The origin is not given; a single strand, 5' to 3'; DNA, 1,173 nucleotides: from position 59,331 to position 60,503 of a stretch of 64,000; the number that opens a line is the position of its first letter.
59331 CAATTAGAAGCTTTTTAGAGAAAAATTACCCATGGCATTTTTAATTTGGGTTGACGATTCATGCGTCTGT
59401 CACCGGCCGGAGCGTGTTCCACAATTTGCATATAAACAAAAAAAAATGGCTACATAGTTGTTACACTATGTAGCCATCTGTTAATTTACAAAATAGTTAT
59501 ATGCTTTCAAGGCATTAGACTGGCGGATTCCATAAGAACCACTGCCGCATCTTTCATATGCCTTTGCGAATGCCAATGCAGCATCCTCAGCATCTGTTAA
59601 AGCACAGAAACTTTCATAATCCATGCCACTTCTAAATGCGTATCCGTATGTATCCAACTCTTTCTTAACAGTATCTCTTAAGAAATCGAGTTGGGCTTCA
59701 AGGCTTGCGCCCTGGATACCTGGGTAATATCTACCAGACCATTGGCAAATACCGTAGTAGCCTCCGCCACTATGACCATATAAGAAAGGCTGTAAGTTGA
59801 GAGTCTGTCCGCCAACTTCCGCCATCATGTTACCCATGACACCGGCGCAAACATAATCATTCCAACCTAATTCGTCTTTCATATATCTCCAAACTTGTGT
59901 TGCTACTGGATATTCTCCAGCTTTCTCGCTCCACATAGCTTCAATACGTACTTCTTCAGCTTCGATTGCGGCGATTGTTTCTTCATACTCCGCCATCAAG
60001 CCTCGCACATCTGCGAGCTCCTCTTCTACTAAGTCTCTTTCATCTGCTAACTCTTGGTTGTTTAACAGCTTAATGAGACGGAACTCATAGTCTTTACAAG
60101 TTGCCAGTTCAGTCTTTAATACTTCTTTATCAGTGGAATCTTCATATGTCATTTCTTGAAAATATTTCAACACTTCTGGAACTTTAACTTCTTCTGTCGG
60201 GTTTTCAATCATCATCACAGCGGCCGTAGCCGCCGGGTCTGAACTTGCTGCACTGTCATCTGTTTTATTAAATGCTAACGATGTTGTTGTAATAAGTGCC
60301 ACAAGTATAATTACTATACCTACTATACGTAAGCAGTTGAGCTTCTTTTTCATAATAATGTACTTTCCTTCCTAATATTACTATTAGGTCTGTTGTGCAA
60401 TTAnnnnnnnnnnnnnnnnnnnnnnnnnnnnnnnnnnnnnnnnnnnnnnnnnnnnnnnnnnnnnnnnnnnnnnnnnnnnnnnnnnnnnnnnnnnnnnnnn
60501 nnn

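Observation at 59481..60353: Membrane-anchored lysozyme-like protein inside the replication module, far from the holin-like gene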

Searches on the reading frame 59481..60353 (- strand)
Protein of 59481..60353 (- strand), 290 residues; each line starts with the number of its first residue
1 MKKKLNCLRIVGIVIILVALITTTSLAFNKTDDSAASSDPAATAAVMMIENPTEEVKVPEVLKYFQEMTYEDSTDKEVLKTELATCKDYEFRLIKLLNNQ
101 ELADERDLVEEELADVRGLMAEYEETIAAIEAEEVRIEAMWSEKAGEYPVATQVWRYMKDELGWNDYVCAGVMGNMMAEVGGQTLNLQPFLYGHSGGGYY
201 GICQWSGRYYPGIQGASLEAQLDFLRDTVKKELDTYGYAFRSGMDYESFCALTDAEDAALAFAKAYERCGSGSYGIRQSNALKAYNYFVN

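Call 3: search_protein_families(library=pfam, proteins=[window:59481-60353:-], max_evalue=10)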
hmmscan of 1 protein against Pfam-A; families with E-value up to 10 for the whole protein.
window:59481-60353:- (290 aa): 2 families
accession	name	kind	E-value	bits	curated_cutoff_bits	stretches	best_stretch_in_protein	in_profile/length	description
PF18013.6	Phage_lysozyme2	-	2.5e-17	63.8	28.2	1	150-288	2-140/140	Phage tail lysozyme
PF24989.1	DUF7776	-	0.019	15.9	27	1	79-135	1-56/70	Domain of unknown function (DUF7776)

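Call 4: search_protein_families(library=phrogs, proteins=[window:59481-60353:-], max_evalue=1)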
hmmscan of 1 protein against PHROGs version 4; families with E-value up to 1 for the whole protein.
window:59481-60353:- (290 aa): 5 families
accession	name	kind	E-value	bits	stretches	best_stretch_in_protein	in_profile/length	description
phrog_11037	-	unknown function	0.0029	17.9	1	151-290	18-160/365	-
phrog_9570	-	tail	0.015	15.1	1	163-271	491-597/689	tail length tape measure protein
phrog_13160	-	unknown function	0.075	14.1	1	2-77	20-96/139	-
phrog_20388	-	lysis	0.093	12.7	1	153-189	11-46/527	endolysin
phrog_18931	-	unknown function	0.23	12.3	1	258-286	5-33/49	-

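Call 5: search_solved_structures(query=window:59481-60353:-, max_evalue=10, show_alignments=2)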
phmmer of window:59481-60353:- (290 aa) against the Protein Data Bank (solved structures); distinct sequences matched with E-value up to 10: 2.
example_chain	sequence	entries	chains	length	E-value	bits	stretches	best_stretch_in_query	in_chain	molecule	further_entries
9t8b_A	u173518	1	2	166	0.48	13.2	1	52-90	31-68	de novo CO2 reductase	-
9t8a_A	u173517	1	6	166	0.52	13.1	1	52-90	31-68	A4 CO2 reductase protein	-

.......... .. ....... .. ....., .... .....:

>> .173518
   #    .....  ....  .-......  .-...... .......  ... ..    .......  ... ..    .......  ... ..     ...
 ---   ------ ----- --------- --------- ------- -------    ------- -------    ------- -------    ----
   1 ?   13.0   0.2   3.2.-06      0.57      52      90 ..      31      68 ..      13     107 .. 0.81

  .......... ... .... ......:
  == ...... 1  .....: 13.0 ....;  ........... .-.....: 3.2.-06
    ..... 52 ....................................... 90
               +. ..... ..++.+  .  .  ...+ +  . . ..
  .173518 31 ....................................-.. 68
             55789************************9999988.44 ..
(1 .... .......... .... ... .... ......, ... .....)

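Call 7: search_dna_similar(query=window:59481-60353:-, collection=phages, mode=protein, max_rows=30)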
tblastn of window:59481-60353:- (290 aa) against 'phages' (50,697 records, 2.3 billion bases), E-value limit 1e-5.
No match.

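Call 10: find_homologous_proteins(query=window:59481-60353:-)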
Query window:59481-60353:- (290 aa): 1274 proteins with E <= 0.001 among 7893 candidates; the best 120 are listed.
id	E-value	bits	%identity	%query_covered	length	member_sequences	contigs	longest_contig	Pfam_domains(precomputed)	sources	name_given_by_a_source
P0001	4.6e-189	645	99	100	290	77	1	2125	PF18013.7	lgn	-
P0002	1.6e-187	640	98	100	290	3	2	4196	PF18013.7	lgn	-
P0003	2.2e-187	639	98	100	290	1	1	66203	PF18013.7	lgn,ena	-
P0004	2.7e-187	639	98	100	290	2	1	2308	PF18013.7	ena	-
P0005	3.4e-174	596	90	100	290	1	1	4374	PF18013.7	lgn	-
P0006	3.7e-174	596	90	100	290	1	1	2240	PF18013.7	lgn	-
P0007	4.5e-174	596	90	100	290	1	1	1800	PF18013.7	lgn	-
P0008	9.4e-174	595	90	100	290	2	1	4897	PF18013.7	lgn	-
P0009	1.1e-173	594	90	100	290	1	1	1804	PF18013.7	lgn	-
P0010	1.6e-173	594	90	100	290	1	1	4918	PF18013.7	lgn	-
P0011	1.2e-170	584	89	100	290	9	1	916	PF18013.7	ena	-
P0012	7.2e-168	575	89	100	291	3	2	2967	PF18013.7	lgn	-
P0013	1.5e-166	571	86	100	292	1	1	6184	PF18013.7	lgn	-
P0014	1.2e-163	561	86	100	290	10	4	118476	PF18013.7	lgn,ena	-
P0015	2.1e-163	561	84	100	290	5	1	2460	PF18013.7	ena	-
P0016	8.3e-163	559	86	100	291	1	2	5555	PF18013.7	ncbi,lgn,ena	-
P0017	3.3e-158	544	84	100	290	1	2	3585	PF18013.7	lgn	-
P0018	5.1e-158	543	85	100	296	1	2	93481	PF18013.7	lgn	-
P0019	3.6e-156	537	82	100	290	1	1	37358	PF18013.7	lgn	-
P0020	2.5e-152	524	79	100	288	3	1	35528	PF18013.7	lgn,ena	-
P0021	2.9e-151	521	79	100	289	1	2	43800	PF18013.7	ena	-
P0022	3.4e-151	521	79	100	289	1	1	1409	PF18013.7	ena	-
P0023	5.8e-151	520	78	100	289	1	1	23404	PF18013.7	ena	-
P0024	8.6e-151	519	79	100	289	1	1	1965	PF18013.7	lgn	-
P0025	9.2e-151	519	79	100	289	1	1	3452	PF18013.7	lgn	-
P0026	1.3e-150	519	78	100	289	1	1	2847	PF18013.7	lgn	-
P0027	1.3e-150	519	78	100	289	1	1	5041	PF18013.7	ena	-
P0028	1.3e-150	519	78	100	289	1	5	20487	PF18013.7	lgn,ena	-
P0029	1.4e-150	519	79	100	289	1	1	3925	PF18013.7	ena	-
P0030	1.5e-150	518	79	100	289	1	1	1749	PF18013.7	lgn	-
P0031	1.5e-150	518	78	100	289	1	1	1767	PF18013.7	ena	-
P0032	1.6e-150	518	78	100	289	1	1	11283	PF18013.7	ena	-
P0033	1.9e-150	518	78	100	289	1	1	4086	PF18013.7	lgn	-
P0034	2.0e-150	518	78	100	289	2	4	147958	PF18013.7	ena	-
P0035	2.3e-150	518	78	100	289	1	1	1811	PF18013.7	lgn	-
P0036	2.4e-150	518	79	100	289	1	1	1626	PF18013.7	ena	-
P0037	2.5e-150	518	79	100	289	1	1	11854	PF18013.7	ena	-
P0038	2.7e-150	518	78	100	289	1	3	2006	PF18013.7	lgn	-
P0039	2.7e-150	518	79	100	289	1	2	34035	PF18013.7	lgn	-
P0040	3.3e-150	517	78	100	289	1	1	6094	PF18013.7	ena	-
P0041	3.6e-150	517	78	100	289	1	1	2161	PF18013.7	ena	-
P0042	3.6e-150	517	79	100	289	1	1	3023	PF18013.7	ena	-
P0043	3.7e-150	517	78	100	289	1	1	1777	PF18013.7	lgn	-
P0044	3.8e-150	517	78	100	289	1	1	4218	PF18013.7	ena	-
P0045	3.8e-150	517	78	100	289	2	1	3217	PF18013.7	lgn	-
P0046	3.8e-150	517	78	100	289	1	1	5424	PF18013.7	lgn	-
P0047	4.0e-150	517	78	100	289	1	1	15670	PF18013.7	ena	-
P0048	4.1e-150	517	79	100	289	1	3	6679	PF18013.7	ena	-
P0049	4.1e-150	517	78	100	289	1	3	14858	PF18013.7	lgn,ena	-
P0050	4.3e-150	517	78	100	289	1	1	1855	PF18013.7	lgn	-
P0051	4.6e-150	517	78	100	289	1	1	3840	PF18013.7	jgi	jgi:hypothetical protein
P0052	5.3e-150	517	78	100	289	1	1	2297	PF18013.7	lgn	-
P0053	5.3e-150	517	78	100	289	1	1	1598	PF18013.7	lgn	-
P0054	5.4e-150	517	78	100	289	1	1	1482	PF18013.7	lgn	-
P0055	6.0e-150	516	78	100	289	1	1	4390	PF18013.7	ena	-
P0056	6.3e-150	516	79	100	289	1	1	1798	PF18013.7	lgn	-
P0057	6.4e-150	516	78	100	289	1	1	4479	PF18013.7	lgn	-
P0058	6.5e-150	516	78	100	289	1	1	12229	PF18013.7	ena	-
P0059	6.8e-150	516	79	100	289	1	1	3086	PF18013.7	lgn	-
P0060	7.5e-150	516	79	100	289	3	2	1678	PF18013.7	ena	-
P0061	7.9e-150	516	78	100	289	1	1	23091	PF18013.7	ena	-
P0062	8.0e-150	516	78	100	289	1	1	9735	PF18013.7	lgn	-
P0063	8.4e-150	516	78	100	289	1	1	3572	PF18013.7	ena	-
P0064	9.0e-150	516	78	100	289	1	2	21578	PF18013.7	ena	-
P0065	9.4e-150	516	78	100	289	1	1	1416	PF18013.7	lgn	-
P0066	9.6e-150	516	78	100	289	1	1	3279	PF18013.7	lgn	-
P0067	9.6e-150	516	78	100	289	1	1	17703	PF18013.7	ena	-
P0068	1.0e-149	516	78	100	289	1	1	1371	PF18013.7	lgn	-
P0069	1.0e-149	516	78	100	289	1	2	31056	PF18013.7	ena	-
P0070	1.1e-149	516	78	100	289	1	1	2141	PF18013.7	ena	-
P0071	1.1e-149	516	78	100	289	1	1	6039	PF18013.7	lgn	-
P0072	1.1e-149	516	78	100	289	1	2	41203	PF18013.7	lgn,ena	-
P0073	1.1e-149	516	78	100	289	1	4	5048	PF18013.7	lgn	-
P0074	1.2e-149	515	78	100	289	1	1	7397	PF18013.7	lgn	-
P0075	1.3e-149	515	78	100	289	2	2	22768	PF18013.7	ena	-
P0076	1.3e-149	515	78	100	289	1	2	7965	PF18013.7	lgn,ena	-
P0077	1.4e-149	515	78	100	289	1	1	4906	PF18013.7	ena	-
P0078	1.4e-149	515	78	100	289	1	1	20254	PF18013.7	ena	-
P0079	1.5e-149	515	78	100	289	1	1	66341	PF18013.7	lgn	-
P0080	1.5e-149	515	78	100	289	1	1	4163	PF18013.7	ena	-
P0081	1.8e-149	515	78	100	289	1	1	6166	PF18013.7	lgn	-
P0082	2.0e-149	515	78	100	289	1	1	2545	PF18013.7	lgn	-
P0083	2.2e-149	515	77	100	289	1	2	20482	PF18013.7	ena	-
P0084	2.2e-149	515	78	100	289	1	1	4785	PF18013.7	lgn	-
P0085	2.4e-149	514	78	100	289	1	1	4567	PF18013.7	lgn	-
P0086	2.7e-149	514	77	100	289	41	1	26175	PF18013.7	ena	-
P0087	3.0e-149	514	78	100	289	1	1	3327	PF18013.7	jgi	jgi:hypothetical protein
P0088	3.6e-149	514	78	100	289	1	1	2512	PF18013.7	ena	-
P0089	4.5e-149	514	78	100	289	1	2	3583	PF18013.7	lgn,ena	-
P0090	4.5e-149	514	78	100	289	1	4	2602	PF18013.7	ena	-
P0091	4.6e-149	514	78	100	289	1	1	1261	PF18013.7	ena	-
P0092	4.7e-149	514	78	100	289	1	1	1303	PF18013.7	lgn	-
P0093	5.0e-149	513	78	100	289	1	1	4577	PF18013.7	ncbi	-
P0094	5.1e-149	513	78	100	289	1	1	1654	PF18013.7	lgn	-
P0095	5.3e-149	513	78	100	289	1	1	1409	PF18013.7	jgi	jgi:hypothetical protein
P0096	5.4e-149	513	77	100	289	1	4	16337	PF18013.7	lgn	-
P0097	5.4e-149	513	78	100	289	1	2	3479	PF18013.7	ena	-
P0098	5.4e-149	513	78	100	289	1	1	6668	PF18013.7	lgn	-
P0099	5.6e-149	513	78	100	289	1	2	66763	PF18013.7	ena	-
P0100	5.7e-149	513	77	100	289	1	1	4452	PF18013.7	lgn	-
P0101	7.2e-149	513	77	100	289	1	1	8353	PF18013.7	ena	-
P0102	8.9e-149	513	78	100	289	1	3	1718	PF18013.7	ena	-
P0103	9.2e-149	513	77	100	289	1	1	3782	PF18013.7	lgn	-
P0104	9.4e-149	513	78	100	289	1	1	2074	PF18013.7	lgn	-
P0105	9.4e-149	513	78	100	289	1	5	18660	PF18013.7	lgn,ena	-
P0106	1.1e-148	512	78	100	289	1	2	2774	PF18013.7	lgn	-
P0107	1.1e-148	512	77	100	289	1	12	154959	PF18013.7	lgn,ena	-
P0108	1.3e-148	512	78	100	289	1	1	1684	PF18013.7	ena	-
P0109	1.3e-148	512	78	100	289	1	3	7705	PF18013.7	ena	-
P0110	1.4e-148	512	78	100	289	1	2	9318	PF18013.7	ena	-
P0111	1.5e-148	512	77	100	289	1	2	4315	PF18013.7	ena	-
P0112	1.6e-148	512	78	100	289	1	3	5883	PF18013.7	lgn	-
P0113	1.8e-148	512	78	100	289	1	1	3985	PF18013.7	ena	-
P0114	2.1e-148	511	78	100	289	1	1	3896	PF18013.7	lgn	-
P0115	2.9e-148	511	77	100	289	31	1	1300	PF18013.7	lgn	-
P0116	3.1e-148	511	77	100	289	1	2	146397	PF18013.7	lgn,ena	-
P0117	3.2e-148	511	78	100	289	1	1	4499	PF18013.7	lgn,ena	-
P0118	3.6e-148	511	77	100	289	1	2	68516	PF18013.7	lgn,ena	-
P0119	3.6e-148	511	78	100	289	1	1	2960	PF18013.7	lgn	-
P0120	3.8e-148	511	77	100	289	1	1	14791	PF18013.7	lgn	-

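Call 11: find_encoding_contigs(protein=P0107, flank=10000, max_places=4)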
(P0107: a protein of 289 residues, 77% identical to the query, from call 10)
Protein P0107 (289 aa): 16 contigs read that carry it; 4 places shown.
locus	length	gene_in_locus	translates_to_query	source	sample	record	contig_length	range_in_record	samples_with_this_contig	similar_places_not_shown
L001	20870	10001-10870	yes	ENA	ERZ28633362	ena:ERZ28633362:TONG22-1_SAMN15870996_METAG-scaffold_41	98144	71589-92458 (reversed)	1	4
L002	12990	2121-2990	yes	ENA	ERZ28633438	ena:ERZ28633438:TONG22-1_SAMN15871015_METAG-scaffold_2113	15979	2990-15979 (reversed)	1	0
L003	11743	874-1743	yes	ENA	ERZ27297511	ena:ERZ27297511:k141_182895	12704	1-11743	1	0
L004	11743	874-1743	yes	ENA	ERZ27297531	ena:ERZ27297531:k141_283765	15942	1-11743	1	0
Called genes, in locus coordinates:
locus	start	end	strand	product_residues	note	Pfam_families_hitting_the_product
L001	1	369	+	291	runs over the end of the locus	PF01541:GIY-YIG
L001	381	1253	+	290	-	PF00303:Thymidylat_synt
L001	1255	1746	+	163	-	PF00186:DHFR_1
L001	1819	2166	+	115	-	-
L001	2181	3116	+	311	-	PF27337:YorF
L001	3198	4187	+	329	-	PF13479:AAA_24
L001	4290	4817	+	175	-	PF26927:Phage_SPbeta_YorH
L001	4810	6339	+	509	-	PF00772:DnaB (faint), PF03796:DnaB_C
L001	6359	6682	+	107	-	-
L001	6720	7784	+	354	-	-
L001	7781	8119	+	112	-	-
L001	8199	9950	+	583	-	PF01368:DHH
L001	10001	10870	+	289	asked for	PF18013:Phage_lysozyme2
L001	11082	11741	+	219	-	PF13328:HD_4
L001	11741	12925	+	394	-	PF05970:PIF1 (weak), PF13245:AAA_19, PF13604:AAA_30, PF01443:Viral_helicase1, PF13538:UvrD_C_2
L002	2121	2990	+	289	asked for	PF18013:Phage_lysozyme2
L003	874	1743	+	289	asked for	PF18013:Phage_lysozyme2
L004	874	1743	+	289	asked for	PF18013:Phage_lysozyme2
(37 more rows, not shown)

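Call 12: find_encoding_contigs(protein=P0014, flank=10000, max_places=3)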
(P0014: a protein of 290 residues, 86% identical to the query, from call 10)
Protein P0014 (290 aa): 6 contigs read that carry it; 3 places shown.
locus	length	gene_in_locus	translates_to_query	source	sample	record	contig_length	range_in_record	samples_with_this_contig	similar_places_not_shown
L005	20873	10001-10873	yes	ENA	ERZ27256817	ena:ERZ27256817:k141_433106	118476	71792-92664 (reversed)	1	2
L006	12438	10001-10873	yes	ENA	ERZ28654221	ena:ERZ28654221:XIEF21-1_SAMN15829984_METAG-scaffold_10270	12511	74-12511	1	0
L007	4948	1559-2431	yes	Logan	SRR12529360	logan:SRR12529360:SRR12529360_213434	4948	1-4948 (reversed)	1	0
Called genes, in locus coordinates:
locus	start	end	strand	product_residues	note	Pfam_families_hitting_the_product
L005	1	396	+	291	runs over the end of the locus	PF01541:GIY-YIG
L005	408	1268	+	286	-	PF00303:Thymidylat_synt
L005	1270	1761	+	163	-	PF00186:DHFR_1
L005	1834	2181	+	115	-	-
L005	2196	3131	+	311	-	PF27337:YorF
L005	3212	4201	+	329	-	PF13479:AAA_24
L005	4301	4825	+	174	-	PF26927:Phage_SPbeta_YorH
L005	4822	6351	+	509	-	PF00772:DnaB (weak), PF03796:DnaB_C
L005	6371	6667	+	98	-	-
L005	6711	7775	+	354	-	-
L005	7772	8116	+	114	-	-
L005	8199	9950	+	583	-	PF01368:DHH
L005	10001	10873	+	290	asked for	PF18013:Phage_lysozyme2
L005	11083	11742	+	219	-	PF13328:HD_4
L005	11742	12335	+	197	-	-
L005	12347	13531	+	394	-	PF05970:PIF1 (weak), PF13245:AAA_19, PF13604:AAA_30, PF01443:Viral_helicase1, PF13538:UvrD_C_2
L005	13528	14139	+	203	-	-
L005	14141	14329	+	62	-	-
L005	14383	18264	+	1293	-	PF02811:PHP, PF07733:DNA_pol3_alpha, PF17657:DNA_pol3_finger, PF14579:HHH_6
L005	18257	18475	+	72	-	-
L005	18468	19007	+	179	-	PF00625:Guanylate_kin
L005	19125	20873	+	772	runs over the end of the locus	PF03477:ATP-cone, PF13597:NRDD, PF01228:Gly_radical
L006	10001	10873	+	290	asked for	PF18013:Phage_lysozyme2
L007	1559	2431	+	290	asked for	PF18013:Phage_lysozyme2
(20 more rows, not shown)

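Call 32: search_protein_representatives(protein=window:59481-60353:-)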
Query: 290 residues. Proteins with E-value up to 0.001 (for the whole library): 702; up to 1e-10: 587; up to 1e-30: 315. The best 150 are listed.
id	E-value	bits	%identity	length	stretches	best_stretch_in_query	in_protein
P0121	2.7e-131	453.6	68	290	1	1-290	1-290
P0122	1.8e-79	283.6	96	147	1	1-147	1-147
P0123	3.8e-71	256.3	48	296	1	1-289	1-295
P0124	2.3e-65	237.4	46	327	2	136-288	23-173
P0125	1.0e-63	231.9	50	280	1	36-289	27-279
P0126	7.6e-62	225.8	45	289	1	2-289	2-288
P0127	1.0e-61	225.4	49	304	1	48-290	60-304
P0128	1.9e-61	224.5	51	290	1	52-290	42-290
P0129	4.2e-61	223.4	45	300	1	3-289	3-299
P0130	2.9e-60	220.6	65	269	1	133-289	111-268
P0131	1.4e-59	218.4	67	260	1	138-289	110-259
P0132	7.1e-58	212.8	47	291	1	59-289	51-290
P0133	2.7e-57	210.9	59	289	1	125-290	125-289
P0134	3.7e-57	210.4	49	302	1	69-290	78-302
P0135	1.1e-55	205.5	57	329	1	109-290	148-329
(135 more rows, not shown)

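Call 36: search_solved_structures(query=A1, max_evalue=10, show_alignments=3)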
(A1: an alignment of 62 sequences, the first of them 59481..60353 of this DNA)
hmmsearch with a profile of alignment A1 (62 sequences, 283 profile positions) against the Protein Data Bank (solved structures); distinct sequences matched with E-value up to 10: 35.
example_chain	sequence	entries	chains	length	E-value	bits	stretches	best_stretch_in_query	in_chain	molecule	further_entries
3csr_A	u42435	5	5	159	1.8e-05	27.8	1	144-278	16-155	Morphogenesis protein 1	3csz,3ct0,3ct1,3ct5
3csq_A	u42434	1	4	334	0.00012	25.1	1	144-278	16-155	Morphogenesis protein 1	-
9m7n_A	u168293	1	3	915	0.00038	23.4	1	145-206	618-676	Gp16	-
9hmf_M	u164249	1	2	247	0.032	17.1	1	11-157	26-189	Chemotaxis protein MotB, putative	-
6ykm_F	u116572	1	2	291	0.05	16.5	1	12-157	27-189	Chemotaxis protein MotB, putative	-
9jc1_A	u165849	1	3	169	0.098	15.5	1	46-128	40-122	ATP synthase subunit b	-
6n2y_b2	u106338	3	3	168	0.17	14.7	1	46-128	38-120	ATP synthase subunit b | Bacillus PS3 ATP synthase subunit b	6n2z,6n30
6ykp_F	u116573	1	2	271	0.22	14.4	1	15-158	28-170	Chemotaxis protein MotB, putative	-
6oqr_X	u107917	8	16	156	0.26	14.1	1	7-128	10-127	ATP synthase subunit b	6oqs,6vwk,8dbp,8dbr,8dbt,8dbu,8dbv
6ykr_F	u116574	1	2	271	0.28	14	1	14-158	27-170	Chemotaxis protein MotB, putative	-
6c96_A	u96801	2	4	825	0.34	13.7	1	1-123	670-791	Two pore calcium channel protein 1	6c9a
9itj_U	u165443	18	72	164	0.39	13.6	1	9-120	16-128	ATP synthase subunit b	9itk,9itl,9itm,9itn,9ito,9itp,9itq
9jc1_B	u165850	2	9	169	0.47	13.3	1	18-123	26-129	ATP synthase subunit b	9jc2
9njw_A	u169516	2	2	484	0.49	13.2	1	218-255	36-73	Cytochrome P450, CYP11A1 | Ancestral Cytochrome P450 11A1 (CYP11A1)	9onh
2nca_A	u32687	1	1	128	0.54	13.1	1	54-138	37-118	Hsp90 co-chaperone Cdc37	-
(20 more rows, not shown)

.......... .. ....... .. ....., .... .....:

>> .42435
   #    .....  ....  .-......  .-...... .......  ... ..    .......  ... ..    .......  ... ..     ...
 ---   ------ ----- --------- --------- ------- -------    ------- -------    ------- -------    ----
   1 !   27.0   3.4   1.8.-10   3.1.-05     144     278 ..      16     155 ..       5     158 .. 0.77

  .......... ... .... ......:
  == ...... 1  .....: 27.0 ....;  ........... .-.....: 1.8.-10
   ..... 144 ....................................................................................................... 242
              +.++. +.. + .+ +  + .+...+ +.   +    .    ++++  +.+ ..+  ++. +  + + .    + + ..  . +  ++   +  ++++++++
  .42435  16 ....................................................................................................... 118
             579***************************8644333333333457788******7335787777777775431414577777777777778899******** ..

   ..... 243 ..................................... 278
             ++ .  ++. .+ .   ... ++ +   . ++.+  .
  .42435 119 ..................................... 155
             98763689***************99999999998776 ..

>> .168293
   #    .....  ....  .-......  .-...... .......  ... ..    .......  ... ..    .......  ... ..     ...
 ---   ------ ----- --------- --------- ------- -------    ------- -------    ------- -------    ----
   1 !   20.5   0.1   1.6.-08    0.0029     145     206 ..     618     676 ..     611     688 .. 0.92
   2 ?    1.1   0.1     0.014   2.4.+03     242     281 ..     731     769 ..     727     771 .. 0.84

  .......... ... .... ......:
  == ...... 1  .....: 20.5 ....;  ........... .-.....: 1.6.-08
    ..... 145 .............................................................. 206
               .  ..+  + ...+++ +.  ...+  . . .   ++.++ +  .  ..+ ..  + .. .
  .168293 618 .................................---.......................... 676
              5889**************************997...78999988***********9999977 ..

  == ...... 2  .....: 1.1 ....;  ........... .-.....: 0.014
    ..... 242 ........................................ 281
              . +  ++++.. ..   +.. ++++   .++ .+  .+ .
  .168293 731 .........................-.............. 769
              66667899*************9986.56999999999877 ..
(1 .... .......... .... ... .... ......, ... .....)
